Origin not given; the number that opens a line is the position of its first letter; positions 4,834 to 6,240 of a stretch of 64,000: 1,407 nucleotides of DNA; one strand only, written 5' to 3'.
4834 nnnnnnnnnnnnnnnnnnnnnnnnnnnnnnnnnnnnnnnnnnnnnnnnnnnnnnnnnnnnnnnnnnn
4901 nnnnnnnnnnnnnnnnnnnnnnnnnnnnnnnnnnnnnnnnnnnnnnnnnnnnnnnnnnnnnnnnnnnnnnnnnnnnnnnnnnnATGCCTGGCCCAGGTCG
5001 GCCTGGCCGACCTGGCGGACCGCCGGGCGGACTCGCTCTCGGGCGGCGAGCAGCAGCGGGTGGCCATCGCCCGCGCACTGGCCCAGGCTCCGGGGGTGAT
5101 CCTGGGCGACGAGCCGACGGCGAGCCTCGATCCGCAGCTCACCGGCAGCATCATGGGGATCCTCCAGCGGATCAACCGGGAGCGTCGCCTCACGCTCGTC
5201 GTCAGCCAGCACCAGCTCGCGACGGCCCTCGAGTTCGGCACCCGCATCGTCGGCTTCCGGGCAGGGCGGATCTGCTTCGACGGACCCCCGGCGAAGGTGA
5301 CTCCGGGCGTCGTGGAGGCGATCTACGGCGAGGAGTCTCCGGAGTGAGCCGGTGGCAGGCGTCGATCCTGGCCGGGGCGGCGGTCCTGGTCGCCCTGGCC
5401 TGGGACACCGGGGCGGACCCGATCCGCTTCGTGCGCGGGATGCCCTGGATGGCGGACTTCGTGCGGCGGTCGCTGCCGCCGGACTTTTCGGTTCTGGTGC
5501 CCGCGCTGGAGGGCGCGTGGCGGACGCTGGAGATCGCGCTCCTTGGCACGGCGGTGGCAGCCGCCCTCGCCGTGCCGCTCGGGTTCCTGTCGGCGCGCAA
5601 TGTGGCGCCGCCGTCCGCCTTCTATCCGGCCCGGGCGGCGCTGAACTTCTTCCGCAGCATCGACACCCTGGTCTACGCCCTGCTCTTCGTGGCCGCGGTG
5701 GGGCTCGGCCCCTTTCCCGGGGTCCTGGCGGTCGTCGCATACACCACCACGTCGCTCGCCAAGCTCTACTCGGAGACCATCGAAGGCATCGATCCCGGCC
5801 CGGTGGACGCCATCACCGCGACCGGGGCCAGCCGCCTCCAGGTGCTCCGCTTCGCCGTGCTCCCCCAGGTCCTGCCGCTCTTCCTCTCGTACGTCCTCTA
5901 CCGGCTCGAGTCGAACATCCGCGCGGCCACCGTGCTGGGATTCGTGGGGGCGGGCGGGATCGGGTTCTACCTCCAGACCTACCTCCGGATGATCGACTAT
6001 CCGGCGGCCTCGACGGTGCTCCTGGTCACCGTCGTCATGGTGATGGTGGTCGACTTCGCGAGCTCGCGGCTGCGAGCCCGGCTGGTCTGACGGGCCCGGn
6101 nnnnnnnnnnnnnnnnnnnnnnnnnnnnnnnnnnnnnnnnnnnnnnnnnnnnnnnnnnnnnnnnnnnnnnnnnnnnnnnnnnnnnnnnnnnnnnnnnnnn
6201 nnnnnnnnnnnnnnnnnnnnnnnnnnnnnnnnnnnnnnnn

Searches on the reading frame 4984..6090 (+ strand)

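Call 78: search_protein_families(library=pfam, proteins=[window:4984-6090:+], max_evalue=0.001)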
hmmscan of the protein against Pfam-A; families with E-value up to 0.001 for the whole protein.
window:4984-6090:+ (368 aa): 1 family
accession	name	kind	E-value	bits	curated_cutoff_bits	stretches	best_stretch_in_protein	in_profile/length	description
PF00528.27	BPD_transp_1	-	6e-17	62.4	26.4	1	196-365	1-176/184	Binding-protein-dependent transport system inner membrane component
